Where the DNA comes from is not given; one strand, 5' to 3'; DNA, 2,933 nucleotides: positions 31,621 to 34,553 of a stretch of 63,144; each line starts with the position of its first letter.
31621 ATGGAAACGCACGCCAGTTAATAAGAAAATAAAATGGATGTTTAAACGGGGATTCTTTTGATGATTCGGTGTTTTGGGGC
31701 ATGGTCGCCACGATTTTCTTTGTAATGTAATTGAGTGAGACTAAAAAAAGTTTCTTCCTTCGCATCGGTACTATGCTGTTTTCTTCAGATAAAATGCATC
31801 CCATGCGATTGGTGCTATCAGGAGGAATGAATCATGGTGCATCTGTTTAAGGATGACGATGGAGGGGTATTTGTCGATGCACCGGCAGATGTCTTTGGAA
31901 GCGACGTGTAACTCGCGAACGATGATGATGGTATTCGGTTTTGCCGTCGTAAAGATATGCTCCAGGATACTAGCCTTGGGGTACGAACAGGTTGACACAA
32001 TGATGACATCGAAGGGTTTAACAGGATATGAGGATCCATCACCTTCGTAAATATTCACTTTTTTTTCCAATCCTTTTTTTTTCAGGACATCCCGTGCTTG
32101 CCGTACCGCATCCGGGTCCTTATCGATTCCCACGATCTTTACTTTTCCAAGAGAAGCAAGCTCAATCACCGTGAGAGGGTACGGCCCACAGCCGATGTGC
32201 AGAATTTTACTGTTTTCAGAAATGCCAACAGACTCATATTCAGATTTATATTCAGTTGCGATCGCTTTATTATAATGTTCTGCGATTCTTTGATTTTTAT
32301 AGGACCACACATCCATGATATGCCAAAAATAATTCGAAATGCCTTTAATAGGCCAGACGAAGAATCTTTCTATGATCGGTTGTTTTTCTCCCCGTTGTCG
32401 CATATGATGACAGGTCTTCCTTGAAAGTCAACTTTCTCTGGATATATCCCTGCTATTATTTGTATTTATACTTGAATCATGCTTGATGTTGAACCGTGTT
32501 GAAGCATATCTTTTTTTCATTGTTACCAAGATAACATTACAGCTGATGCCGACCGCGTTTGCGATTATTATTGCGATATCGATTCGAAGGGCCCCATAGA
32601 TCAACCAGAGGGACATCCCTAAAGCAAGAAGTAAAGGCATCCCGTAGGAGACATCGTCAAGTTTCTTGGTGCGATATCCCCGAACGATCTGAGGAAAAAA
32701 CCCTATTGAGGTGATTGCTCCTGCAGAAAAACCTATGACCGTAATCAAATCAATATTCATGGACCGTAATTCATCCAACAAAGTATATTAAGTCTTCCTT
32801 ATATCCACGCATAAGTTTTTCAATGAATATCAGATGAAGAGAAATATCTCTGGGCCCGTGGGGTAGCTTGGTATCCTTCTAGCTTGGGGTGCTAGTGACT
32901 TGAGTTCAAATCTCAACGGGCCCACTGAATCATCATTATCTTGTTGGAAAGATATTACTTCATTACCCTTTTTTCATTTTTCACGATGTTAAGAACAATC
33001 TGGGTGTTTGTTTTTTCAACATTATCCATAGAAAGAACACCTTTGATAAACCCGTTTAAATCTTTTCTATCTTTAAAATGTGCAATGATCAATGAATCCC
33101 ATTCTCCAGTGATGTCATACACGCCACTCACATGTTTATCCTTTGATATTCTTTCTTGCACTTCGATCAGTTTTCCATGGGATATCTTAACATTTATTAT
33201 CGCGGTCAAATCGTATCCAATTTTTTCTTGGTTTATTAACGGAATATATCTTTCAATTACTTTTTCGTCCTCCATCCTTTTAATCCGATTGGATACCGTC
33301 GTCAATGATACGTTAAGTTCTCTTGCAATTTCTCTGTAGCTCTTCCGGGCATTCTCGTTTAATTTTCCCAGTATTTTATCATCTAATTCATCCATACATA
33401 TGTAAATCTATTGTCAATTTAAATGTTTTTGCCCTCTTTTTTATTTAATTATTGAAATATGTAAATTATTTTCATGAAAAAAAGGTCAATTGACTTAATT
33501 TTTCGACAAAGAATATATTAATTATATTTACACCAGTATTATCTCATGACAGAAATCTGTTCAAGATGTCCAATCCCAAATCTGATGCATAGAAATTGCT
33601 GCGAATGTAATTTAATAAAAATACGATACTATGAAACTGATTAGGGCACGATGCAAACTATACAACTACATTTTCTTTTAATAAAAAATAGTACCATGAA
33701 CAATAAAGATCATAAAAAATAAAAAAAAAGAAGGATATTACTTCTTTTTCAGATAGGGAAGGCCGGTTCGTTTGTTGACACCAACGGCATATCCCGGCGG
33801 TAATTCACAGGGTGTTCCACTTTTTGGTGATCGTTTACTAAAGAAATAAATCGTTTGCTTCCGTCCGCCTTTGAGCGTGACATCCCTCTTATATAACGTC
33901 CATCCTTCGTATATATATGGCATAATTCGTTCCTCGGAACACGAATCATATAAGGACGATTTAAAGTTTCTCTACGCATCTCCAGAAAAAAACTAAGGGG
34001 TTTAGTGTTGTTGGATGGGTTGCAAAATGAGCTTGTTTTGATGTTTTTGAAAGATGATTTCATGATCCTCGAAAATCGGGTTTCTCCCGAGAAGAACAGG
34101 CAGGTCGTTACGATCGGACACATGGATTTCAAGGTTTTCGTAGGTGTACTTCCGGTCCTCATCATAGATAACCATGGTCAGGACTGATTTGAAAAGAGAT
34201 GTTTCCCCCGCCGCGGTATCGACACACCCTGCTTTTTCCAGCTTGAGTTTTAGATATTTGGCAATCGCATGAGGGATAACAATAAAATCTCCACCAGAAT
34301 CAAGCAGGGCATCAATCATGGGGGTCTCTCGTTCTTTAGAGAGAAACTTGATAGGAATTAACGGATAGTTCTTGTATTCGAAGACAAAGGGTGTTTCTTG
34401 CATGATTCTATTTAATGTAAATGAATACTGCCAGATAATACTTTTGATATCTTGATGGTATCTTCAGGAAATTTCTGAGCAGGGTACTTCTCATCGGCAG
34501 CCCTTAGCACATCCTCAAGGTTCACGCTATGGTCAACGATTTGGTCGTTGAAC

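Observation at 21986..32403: Dense, uncharacterised biosynthetic cluster: B12-radical SAM, PaaK-like ligases, two UbiA prenyltransferases, NAS-like SAM enzymes, SDR, methyltransferase and an atypical transcarbamylase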

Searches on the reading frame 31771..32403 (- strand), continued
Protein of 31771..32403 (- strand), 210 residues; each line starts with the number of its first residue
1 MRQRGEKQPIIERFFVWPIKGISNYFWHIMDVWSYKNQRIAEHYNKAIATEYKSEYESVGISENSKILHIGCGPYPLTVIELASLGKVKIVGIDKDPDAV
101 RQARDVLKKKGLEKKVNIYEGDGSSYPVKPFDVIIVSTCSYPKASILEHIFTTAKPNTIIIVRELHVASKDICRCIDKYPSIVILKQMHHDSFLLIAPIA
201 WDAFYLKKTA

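Call 49: search_solved_structures(query=A1, max_evalue=0.001, show_alignments=5)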
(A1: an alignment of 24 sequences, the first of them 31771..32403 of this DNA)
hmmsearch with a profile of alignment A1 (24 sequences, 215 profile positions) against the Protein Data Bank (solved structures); distinct sequences matched with E-value up to 0.001: 39.
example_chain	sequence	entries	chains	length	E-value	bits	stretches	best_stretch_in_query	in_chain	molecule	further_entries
7c7m_A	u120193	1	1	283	2.8e-17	66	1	48-169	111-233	Staphylopine biosynthesis enzyme CntL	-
7c9k_A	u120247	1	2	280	2.8e-17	66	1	48-169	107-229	D-histidine 2-aminobutanoyltransferase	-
7c9m_A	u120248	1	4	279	2.8e-17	66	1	48-169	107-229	D-histidine 2-aminobutanoyltransferase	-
8zx0_A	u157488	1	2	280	2.8e-17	66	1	48-169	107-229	D-histidine 2-aminobutanoyltransferase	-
3o31_A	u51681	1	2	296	2.7e-11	46.5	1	56-173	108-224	ThermoNicotianamine Synthase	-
3fpg_A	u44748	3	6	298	2.7e-11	46.5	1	56-173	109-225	Putative uncharacterized protein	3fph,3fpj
3fpe_A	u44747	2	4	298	2.8e-11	46.4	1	57-173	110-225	Putative uncharacterized protein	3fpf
5wp5_A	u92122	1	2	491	2.4e-07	33.6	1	26-141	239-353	Phosphomethylethanolamine N-methyltransferase 2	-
5wp4_A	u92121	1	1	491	6.1e-07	32.2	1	51-141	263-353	Phosphoethanolamine N-methyltransferase 1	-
2fyt_A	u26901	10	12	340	3.2e-06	29.9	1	62-141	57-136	Protein arginine N-methyltransferase 3 | PRMT3 protein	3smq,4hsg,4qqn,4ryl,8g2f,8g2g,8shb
7wm6_A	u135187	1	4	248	3.3e-06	29.8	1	69-196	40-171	Methyltransferase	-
7wm5_A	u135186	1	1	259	3.7e-06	29.7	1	69-196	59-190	Methyltransferase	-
3dlc_A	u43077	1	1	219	5.5e-06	29.1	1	63-147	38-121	Putative S-adenosyl-L-methionine-dependent Methyltransferase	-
6dnz_B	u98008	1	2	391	8.4e-06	28.5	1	68-142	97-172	Arginine N-methyltransferase, putative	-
1f3l_A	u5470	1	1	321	1.1e-05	28.1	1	62-141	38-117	PROTEIN ARGININE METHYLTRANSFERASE PRMT3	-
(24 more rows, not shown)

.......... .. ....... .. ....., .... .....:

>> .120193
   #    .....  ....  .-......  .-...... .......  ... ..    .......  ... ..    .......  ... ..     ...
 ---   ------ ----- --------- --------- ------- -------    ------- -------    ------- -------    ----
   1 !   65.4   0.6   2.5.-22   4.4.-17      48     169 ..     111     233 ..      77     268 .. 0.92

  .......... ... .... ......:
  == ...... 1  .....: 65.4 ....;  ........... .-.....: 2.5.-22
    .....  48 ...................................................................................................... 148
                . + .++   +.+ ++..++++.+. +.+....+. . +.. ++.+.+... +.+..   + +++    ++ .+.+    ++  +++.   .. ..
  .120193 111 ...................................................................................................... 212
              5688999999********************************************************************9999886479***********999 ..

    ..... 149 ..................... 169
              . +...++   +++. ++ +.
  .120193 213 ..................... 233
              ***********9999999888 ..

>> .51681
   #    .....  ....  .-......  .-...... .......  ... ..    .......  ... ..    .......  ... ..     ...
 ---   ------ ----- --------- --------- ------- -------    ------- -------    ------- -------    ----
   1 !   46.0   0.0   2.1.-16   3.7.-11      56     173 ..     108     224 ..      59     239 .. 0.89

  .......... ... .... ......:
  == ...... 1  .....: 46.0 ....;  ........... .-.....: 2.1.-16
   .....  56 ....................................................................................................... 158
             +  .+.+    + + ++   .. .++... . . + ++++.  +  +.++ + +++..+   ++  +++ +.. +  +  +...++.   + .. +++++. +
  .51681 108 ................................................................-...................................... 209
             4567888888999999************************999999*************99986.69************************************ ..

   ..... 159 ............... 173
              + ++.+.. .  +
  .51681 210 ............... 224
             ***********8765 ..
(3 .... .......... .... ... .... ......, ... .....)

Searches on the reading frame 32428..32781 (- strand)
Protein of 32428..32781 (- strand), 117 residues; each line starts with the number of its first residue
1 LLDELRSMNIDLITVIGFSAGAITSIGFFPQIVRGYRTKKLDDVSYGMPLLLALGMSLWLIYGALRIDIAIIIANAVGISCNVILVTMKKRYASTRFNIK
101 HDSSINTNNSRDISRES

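Call 29: search_protein_families(library=pfam, proteins=[window:32428-32781:-], max_evalue=0.001)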
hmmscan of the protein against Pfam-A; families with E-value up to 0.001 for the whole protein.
window:32428-32781:- (117 aa): 2 families
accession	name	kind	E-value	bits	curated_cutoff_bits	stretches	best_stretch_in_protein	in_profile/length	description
PF03083.21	MtN3_slv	-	2.3e-07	31.2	23.7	1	30-87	20-77/87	Sugar efflux transporter for intercellular exchange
PF04193.19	PQ-loop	-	3.6e-07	30.3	22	1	13-64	2-53/61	PQ loop repeat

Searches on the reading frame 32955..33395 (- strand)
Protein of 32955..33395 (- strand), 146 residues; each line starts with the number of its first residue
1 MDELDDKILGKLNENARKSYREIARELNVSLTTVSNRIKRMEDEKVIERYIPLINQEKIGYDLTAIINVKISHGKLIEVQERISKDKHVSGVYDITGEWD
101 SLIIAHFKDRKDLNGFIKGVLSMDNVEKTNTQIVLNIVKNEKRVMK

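Call 6: search_protein_families(library=pfam, proteins=[window:32955-33395:-], max_evalue=0.001)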
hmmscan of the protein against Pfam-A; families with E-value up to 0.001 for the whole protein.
window:32955-33395:- (146 aa): 13 families
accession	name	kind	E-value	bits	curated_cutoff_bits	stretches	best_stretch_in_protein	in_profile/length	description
PF13404.12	HTH_AsnC-type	-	2.9e-14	53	27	1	1-42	1-42/42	AsnC-type helix-turn-helix domain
PF01037.27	AsnC_trans_reg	-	1.4e-13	50.9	25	1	67-136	1-72/73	Lrp/AsnC ligand binding domain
PF13412.12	HTH_24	-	1.1e-12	47.7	21.9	1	1-48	1-48/48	Winged helix-turn-helix DNA-binding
PF08281.18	Sigma70_r4_2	-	1.5e-05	25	25.7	1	18-40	27-49/54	Sigma-70, region 4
PF01047.28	MarR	-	1.9e-05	24.9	24.6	1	8-50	8-50/59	MarR family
PF13936.12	HTH_38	-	2e-05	24.6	27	1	16-40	19-43/44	Helix-turn-helix domain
PF08279.18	HTH_11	-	5.7e-05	23.4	25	1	8-44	5-42/55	HTH domain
PF13384.12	HTH_23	-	8.8e-05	22.6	24.6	1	15-42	16-42/50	Homeodomain-like domain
PF12802.13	MarR_2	-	0.00019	22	27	1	14-49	16-52/61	MarR family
PF12840.13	HTH_20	-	0.00046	20.5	27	1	8-48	9-49/51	Helix-turn-helix domain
PF22451.2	NirdL-like_HTH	-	0.0008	19.4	27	0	20-47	19-46/47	Siroheme decarboxylase NirDL-like HTH domain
PF18024.7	HTH_50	-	0.00081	19.5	27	0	18-40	24-46/50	Helix-turn-helix domain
PF13545.12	HTH_Crp_2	-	0.0009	19.6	27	0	19-49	24-55/70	Crp-like helix-turn-helix domain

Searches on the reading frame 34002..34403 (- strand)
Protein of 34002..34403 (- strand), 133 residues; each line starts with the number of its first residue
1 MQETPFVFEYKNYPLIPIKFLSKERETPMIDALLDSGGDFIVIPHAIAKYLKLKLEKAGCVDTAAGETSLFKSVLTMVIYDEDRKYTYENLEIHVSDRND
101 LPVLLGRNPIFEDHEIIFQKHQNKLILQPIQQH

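Call 75: search_protein_families(library=pfam, proteins=[window:34002-34403:-], max_evalue=0.01)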
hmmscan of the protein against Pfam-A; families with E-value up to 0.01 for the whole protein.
window:34002-34403:- (133 aa): 2 families
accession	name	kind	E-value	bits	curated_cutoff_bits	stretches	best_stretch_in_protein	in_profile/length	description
PF13650.11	Asp_protease_2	-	5.9e-05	24.1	24.3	1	30-107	10-88/90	Aspartyl protease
PF13975.11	gag-asp_proteas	-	0.00011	23.1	28.2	1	30-108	10-88/92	gag-polyprotein putative aspartyl protease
